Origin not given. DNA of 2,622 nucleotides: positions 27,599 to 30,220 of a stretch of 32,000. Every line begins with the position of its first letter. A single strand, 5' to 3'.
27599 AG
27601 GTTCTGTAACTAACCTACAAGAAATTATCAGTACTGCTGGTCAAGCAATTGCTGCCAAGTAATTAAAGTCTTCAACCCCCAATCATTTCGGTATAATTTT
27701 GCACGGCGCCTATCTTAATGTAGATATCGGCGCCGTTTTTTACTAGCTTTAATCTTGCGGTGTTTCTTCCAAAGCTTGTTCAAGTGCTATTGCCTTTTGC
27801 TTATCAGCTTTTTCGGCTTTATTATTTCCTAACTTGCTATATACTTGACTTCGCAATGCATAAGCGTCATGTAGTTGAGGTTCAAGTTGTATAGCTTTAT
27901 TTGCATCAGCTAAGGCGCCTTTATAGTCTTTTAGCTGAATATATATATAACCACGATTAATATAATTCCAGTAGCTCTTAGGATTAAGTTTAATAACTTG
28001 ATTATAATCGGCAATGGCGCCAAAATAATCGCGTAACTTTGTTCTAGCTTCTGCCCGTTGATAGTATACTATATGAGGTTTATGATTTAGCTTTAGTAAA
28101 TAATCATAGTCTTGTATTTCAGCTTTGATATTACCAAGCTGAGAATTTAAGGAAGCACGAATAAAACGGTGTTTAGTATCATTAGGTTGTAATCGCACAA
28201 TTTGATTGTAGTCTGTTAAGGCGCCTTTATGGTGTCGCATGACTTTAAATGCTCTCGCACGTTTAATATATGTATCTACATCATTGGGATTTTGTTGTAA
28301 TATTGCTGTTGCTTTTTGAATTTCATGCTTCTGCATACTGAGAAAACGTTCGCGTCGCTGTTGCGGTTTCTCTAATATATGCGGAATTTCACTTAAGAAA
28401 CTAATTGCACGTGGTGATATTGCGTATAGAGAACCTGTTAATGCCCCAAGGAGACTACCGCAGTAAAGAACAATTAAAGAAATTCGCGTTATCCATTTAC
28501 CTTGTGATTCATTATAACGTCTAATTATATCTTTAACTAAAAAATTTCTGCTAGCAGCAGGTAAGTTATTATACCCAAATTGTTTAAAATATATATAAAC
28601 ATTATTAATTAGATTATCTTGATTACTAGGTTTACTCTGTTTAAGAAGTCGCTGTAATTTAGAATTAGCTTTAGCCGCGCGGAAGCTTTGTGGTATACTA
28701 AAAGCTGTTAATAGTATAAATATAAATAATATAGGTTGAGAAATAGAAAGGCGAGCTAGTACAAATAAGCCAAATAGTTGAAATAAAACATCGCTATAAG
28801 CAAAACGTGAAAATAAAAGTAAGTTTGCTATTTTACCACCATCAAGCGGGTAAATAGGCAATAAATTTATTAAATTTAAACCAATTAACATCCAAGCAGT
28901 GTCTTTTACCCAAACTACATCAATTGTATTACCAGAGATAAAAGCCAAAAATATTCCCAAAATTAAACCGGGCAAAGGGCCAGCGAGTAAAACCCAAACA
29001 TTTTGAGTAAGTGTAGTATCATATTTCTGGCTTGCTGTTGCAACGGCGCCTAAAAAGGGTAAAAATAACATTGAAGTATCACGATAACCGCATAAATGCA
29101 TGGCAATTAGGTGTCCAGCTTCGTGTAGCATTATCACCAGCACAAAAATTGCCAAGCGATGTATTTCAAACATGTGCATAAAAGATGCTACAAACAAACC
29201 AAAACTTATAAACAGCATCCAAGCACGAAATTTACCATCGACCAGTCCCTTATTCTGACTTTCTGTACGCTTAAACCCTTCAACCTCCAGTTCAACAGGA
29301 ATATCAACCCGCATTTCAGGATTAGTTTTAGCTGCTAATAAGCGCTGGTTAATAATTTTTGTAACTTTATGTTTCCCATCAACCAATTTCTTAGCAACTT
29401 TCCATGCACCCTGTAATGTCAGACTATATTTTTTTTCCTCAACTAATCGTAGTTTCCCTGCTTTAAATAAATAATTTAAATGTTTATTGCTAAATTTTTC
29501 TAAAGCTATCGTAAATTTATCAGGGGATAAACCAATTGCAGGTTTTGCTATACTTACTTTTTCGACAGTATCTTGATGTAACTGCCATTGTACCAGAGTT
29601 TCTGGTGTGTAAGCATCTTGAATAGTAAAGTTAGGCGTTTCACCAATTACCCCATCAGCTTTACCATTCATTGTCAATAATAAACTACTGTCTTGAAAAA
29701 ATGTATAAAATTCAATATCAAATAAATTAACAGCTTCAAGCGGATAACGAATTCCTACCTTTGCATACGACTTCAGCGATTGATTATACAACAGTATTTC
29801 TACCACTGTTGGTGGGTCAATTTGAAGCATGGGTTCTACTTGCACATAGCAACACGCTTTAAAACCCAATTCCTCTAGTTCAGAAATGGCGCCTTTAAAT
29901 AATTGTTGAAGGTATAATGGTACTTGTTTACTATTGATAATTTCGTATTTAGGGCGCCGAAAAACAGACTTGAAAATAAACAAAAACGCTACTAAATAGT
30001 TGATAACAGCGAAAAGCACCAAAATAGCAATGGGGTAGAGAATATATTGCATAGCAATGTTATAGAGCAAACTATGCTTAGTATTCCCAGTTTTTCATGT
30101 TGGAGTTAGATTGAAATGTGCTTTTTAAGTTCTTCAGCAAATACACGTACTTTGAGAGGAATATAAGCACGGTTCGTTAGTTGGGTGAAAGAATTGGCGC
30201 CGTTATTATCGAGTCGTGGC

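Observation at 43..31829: GGCGCC is a highly iterated palindrome here, apparently replacing canonical HIP1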

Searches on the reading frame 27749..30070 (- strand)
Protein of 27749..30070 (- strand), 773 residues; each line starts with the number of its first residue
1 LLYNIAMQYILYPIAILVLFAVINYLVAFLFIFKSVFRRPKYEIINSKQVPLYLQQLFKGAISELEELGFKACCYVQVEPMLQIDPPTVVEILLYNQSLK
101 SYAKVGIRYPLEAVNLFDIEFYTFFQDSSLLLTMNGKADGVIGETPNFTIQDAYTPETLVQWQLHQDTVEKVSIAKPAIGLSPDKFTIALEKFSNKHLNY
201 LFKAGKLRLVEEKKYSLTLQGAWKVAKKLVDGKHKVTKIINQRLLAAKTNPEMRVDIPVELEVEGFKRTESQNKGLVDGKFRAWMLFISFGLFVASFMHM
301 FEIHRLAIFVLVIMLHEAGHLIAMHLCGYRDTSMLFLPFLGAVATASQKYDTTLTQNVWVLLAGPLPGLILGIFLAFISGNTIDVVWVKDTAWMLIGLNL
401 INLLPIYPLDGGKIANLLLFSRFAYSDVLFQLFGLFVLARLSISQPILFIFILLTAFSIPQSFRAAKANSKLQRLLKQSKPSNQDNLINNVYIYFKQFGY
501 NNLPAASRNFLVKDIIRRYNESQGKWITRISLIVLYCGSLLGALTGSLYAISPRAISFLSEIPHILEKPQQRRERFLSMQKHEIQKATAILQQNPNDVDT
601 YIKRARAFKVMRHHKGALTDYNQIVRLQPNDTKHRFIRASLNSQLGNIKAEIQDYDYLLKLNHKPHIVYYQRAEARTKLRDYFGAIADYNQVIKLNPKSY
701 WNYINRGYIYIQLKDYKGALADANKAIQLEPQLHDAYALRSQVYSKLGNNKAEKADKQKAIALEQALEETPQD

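Call 7: search_protein_families(library=pfam, proteins=[window:27749-30070:-])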
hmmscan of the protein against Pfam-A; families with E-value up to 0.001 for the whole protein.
window:27749-30070:- (773 aa): 9 families
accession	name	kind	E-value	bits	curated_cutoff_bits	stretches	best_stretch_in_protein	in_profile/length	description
PF00515.34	TPR_1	-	6.8e-16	57.8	27.8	1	703-732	4-33/34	Tetratricopeptide repeat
PF13371.12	TPR_9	-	1.4e-15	57.4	35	2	680-743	9-72/73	Tetratricopeptide repeat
PF07719.23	TPR_2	-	1.6e-15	56.3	27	2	703-732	4-33/34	Tetratricopeptide repeat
PF13181.12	TPR_8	-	2.9e-12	46.2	25.7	1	703-732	4-33/34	Tetratricopeptide repeat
PF02163.28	Peptidase_M50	-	3.6e-12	46.5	27.2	2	307-379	4-100/221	Peptidase family M50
PF13431.12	TPR_17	-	3.1e-11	43.1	24.4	1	689-720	2-33/34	Tetratricopeptide repeat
PF13414.12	TPR_11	-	2.5e-08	33.9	26.8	2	707-748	1-42/42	TPR repeat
PF13432.12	TPR_16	-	9.2e-07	29.6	32.7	0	670-732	1-63/65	Tetratricopeptide repeat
PF13428.12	TPR_14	-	0.0001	23.1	23.5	0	704-740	5-41/44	Tetratricopeptide repeat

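Call 51: find_homologous_proteins(query=window:27749-30070:-, max_evalue=1e-50)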
Query window:27749-30070:- (773 aa): 180 proteins with E <= 1e-50 among 8000 candidates; the best 120 are listed.
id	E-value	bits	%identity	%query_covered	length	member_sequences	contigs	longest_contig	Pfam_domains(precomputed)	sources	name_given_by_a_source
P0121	0.0e+0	1720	100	99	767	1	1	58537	PF13431.13,PF13414.13,PF13371.13,PF00515.35,PF13432.13,PF02163.29,PF13181.13,PF07719.24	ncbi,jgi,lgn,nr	ncbi:MAG: tetratricopeptide repeat protein [Calothrix sp. FI2-JRJ7]|jgi:tetratricopeptide (TPR) repe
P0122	0.0e+0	1512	87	99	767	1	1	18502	PF13431.13,PF13414.13,PF13371.13,PF00515.35,PF02163.29,PF13181.13,PF07719.24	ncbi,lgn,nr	ncbi:hypothetical protein NIES2101_39325 [Calothrix sp. HK-06]|nr:hypothetical protein NIES2101_3932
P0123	0.0e+0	1509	87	99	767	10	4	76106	PF13431.13,PF13414.13,PF13371.13,PF00515.35,PF13432.13,PF02163.29,PF13428.13,PF13181.13,PF07719.24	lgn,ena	-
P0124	0.0e+0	1383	79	99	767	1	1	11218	PF13431.13,PF13414.13,PF13371.13,PF00515.35,PF02163.29,PF13181.13,PF07719.24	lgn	-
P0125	0.0e+0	1360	79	99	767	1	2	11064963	PF14559.13,PF13431.13,PF13414.13,PF13371.13,PF00515.35,PF13432.13,PF02163.29,PF13428.13,PF13181.13,PF07719.24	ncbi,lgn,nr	ncbi:peptidase M50 [Calothrix sp. NIES-4071]|nr:peptidase M50 [Calothrix sp. NIES-4071] BAZ54503.1 p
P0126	0.0e+0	1316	75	99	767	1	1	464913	PF13431.13,PF13414.13,PF13371.13,PF00515.35,PF02163.29,PF13181.13,PF07719.24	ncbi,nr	ncbi:MAG: peptidase M50 [Calothrix sp. C42_A2020_038]|nr:peptidase M50 [Calothrix sp. C42_A2020_038]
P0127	0.0e+0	1279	73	99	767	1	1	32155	PF13431.13,PF13414.13,PF13371.13,PF00515.35,PF13432.13,PF02163.29,PF13428.13,PF13181.13,PF07719.24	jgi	jgi:tetratricopeptide (TPR) repeat protein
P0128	0.0e+0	1185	68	99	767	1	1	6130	PF13431.13,PF13414.13,PF13371.13,PF00515.35,PF13432.13,PF02163.29,PF13428.13,PF13181.13,PF07719.24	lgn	-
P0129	8.5e-246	836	50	99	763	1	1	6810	PF14559.13,PF13431.13,PF13414.13,PF13371.13,PF00515.35,PF13432.13,PF02163.29,PF13428.13,PF13181.13,PF07719.24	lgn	-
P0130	7.1e-245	833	51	99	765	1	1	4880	PF13431.13,PF13414.13,PF13371.13,PF00515.35,PF13432.13,PF02163.29,PF13428.13,PF13181.13,PF07719.24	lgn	-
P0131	2.5e-236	805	50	99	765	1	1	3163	PF14559.13,PF13431.13,PF13414.13,PF13371.13,PF00515.35,PF13432.13,PF02163.29,PF13181.13,PF07719.24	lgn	-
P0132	2.6e-234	798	49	99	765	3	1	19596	PF13431.13,PF23914.2,PF13414.13,PF12569.15,PF02163.29,PF13428.13,PF14559.13,PF13371.13,PF00515.35,PF13424.13,PF13432.13,PF13181.13,PF07719.24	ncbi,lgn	-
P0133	1.1e-233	796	50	99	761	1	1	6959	PF13431.13,PF13371.13,PF00515.35,PF02163.29,PF13181.13,PF07719.24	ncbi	-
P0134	2.5e-233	795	48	99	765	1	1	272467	PF13431.13,PF23914.2,PF13414.13,PF02163.29,PF13428.13,PF14559.13,PF13371.13,PF00515.35,PF13424.13,PF13432.13,PF13181.13,PF07719.24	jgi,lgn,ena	jgi:tetratricopeptide (TPR) repeat protein/Zn-dependent protease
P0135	2.9e-233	795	49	99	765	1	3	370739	PF14559.13,PF13431.13,PF23914.2,PF13414.13,PF13371.13,PF00515.35,PF13432.13,PF02163.29,PF13428.13,PF13181.13,PF07719.24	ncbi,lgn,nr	ncbi:MAG: tetratricopeptide repeat protein [Aulosira sp. ZfuVER01]|nr:tetratricopeptide repeat prote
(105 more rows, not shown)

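Call 52: find_encoding_contigs(protein=P0122, flank=10000, max_places=2)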
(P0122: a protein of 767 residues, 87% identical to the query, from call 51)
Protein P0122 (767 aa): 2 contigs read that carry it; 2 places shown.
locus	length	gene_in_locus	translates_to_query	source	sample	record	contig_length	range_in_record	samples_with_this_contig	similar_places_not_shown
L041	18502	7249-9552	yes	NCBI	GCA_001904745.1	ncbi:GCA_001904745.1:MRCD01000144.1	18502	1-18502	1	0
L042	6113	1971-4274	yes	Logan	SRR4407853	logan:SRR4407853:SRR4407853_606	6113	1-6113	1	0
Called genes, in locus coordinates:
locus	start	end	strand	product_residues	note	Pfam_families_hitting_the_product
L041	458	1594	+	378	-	PF01571:GCV_T, PF08669:GCV_T_C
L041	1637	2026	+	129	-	PF01597:GCV_H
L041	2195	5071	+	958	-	PF02347:GDC-P, PF01212:Beta_elim_lyase (weak), PF21478:GcvP2_C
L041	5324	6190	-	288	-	PF01488:Shikimate_DH (weak), PF02826:2-Hacid_dh_C (weak), PF03446:NAD_binding_2, PF03807:F420_oxidored, PF14833:NAD_binding_11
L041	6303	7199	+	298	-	PF00126:HTH_1, PF03466:LysR_substrate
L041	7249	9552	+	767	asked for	PF02163:Peptidase_M50, PF13181:TPR_8 (faint), PF00515:TPR_1 (faint), PF07719:TPR_2 (faint), PF13371:TPR_9 (faint), PF13414:TPR_11 (faint), PF13431:TPR_17 (faint)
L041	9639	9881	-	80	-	PF28158:CTB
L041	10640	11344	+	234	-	PF00027:cNMP_binding, PF13545:HTH_Crp_2 (weak)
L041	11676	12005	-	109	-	PF07883:Cupin_2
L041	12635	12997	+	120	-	PF01152:Bac_globin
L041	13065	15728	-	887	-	-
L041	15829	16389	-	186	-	PF18933:PsbP_2 (faint)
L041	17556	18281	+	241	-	-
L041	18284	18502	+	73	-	?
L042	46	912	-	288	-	PF01488:Shikimate_DH (weak), PF02826:2-Hacid_dh_C (weak), PF03446:NAD_binding_2, PF03807:F420_oxidored, PF14833:NAD_binding_11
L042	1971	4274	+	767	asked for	PF02163:Peptidase_M50, PF13181:TPR_8 (faint), PF00515:TPR_1 (faint), PF07719:TPR_2 (faint), PF13371:TPR_9 (faint), PF13414:TPR_11 (faint), PF13431:TPR_17 (faint)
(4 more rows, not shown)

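Call 53: find_encoding_contigs(protein=P0125, flank=10000, max_places=2)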
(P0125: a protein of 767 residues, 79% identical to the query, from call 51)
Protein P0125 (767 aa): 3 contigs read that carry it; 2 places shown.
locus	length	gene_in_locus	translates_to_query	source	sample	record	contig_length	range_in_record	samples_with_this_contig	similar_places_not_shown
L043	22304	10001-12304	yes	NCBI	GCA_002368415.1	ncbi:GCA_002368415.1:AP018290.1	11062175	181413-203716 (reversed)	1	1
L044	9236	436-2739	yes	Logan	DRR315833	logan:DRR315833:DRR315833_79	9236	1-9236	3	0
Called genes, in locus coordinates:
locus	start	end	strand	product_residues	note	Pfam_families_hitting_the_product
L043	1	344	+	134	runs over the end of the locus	-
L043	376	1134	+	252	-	PF01656:CbiA, PF06564:CBP_BcsQ (weak), PF09140:MipZ (faint), PF10609:ParA, PF13614:AAA_31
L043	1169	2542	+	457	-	PF26355:HTH_VMAP-M9, PF14516:AAA_35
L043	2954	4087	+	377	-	PF01571:GCV_T, PF08669:GCV_T_C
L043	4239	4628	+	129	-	PF01597:GCV_H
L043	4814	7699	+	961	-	PF02347:GDC-P, PF01212:Beta_elim_lyase (weak), PF21478:GcvP2_C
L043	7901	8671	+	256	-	PF03328:HpcH_HpaI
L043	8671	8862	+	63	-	-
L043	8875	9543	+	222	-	PF10014:2OG-Fe_Oxy_2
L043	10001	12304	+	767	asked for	PF13431:TPR_17 (faint), PF02163:Peptidase_M50, PF07719:TPR_2 (faint), PF13181:TPR_8 (faint), PF13414:TPR_11 (faint), PF13428:TPR_14 (faint), PF13371:TPR_9 (weak), PF00515:TPR_1 (weak), +2 more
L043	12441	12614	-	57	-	-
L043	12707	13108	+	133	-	PF13826:Monooxy_af470-like (weak)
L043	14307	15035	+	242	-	-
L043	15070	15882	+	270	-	-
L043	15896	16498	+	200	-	PF09346:SMI1_KNR4, PF14568:SUKH_6 (weak)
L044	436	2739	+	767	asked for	PF13431:TPR_17 (faint), PF02163:Peptidase_M50, PF07719:TPR_2 (faint), PF13181:TPR_8 (faint), PF13414:TPR_11 (faint), PF13428:TPR_14 (faint), PF13371:TPR_9 (weak), PF00515:TPR_1 (weak), +2 more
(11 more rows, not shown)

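Call 54: find_encoding_contigs(protein=P0126, flank=10000, max_places=2)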
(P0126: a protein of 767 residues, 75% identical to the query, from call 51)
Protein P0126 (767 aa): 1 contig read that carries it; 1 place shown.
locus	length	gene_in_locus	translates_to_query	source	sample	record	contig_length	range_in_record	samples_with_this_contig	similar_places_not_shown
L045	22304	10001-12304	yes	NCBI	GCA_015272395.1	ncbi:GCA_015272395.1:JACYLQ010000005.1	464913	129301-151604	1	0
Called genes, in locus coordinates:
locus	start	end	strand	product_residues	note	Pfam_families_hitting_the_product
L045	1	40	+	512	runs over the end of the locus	PF27372:DevT_N, PF27281:DevT_C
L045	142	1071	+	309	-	-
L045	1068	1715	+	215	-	PF09704:Cas_Cas5d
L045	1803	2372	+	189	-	PF05685:Uma2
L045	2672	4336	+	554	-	PF01930:Cas_Cas4, PF12705:PDDEXK_1 (weak), PF01867:Cas_Cas1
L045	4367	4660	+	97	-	PF09827:CRISPR_Cas2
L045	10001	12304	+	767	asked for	PF00515:TPR_1 (faint), PF07719:TPR_2 (faint), PF13414:TPR_11 (faint), PF02163:Peptidase_M50, PF13181:TPR_8 (faint), PF13371:TPR_9 (weak), PF13431:TPR_17 (faint)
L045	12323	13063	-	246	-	PF00005:ABC_tran, PF09818:ABC_ATPase (faint), PF02463:SMC_N (weak), PF13304:AAA_21 (weak)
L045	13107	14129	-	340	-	PF00528:BPD_transp_1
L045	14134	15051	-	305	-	PF00528:BPD_transp_1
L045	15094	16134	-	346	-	PF00497:SBP_bac_3, PF09084:NMT1 (faint)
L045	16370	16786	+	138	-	PF00472:RF-1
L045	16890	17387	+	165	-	-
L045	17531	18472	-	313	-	-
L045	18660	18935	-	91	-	-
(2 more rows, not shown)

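Call 55: find_encoding_contigs(protein=P0127, flank=10000, max_places=2)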
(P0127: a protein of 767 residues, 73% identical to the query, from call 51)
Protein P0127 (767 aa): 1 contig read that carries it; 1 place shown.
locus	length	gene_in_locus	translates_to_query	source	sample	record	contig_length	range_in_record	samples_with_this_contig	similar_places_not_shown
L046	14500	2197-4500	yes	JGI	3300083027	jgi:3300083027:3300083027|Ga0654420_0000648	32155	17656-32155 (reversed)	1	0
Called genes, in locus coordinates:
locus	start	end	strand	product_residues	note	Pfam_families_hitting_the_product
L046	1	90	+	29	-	?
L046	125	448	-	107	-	PF11282:DUF3082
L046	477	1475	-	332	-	PF00288:GHMP_kinases_N, PF08544:GHMP_kinases_C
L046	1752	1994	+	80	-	-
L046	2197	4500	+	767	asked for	PF02163:Peptidase_M50, PF00515:TPR_1 (faint), PF07719:TPR_2 (faint), PF13181:TPR_8 (faint), PF13371:TPR_9 (weak), PF13414:TPR_11 (faint), PF13428:TPR_14 (faint), PF13431:TPR_17 (faint), +1 more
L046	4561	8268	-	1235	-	PF13424:TPR_12, PF17874:TPR_MalT, PF13424:TPR_12, PF17874:TPR_MalT, PF13424:TPR_12, PF17874:TPR_MalT, PF13424:TPR_12, PF13424:TPR_12, +23 more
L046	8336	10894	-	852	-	PF13088:BNR_2 (faint), PF15902:Sortilin-Vps10 (faint), PF02012:BNR (faint)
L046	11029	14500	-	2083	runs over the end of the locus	-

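Call 57: find_encoding_contigs(protein=P0128, flank=10000, max_places=1)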
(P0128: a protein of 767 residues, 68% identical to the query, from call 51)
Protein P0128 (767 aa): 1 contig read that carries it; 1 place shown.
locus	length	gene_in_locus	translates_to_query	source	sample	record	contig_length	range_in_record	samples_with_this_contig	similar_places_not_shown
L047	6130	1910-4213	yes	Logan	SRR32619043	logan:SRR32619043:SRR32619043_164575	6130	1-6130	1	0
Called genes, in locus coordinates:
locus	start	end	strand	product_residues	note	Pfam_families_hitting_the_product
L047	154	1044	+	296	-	PF17773:UPF0176_N, PF00581:Rhodanese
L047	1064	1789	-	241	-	PF01596:Methyltransf_3, PF13578:Methyltransf_24, PF13649:Methyltransf_25 (weak)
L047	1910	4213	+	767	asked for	PF02163:Peptidase_M50, PF00515:TPR_1 (faint), PF07719:TPR_2 (faint), PF13181:TPR_8 (faint), PF13371:TPR_9 (weak), PF13414:TPR_11 (faint), PF13428:TPR_14 (faint), PF13431:TPR_17 (faint), +1 more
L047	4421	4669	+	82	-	-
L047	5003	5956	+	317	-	PF00485:PRK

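Call 58: find_encoding_contigs(protein=P0129, flank=10000, max_places=1)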
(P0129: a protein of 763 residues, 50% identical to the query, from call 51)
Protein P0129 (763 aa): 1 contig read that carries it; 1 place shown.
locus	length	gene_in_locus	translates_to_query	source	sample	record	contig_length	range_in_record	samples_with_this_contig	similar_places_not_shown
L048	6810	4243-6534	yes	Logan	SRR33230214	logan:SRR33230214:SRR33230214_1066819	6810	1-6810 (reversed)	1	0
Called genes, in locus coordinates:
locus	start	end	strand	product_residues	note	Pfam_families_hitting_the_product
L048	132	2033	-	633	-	PF00128:Alpha-amylase, PF00686:CBM_20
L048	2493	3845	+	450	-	PF01266:DAO, PF06039:Mqo, PF13738:Pyr_redox_3 (faint)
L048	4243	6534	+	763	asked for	PF00515:TPR_1 (faint), PF07719:TPR_2 (faint), PF13414:TPR_11 (faint), PF02163:Peptidase_M50, PF13371:TPR_9 (faint), PF13428:TPR_14 (faint), PF13181:TPR_8 (faint), PF13431:TPR_17 (faint), +2 more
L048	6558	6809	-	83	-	?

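Call 66: find_encoding_contigs(protein=P0121, flank=10000, max_places=2)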
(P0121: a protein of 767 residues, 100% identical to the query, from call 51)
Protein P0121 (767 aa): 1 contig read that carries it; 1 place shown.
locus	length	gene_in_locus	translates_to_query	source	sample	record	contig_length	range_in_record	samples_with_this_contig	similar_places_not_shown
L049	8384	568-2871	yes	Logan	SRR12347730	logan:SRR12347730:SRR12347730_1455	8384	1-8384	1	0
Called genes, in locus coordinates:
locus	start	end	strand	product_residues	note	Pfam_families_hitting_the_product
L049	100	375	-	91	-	PF14833:NAD_binding_11 (weak)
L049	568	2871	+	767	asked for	PF02163:Peptidase_M50, PF07719:TPR_2 (faint), PF13181:TPR_8 (faint), PF13371:TPR_9 (weak), PF13414:TPR_11 (faint), PF13431:TPR_17 (faint), PF13371:TPR_9, PF00515:TPR_1 (weak), +1 more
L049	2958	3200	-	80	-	PF28158:CTB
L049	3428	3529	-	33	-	-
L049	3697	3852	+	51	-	-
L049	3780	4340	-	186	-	-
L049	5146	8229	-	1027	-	PF00989:PAS, PF08447:PAS_3, PF13426:PAS_9, PF08447:PAS_3, PF00989:PAS, PF08448:PAS_4, PF13426:PAS_9, PF13426:PAS_9, +10 more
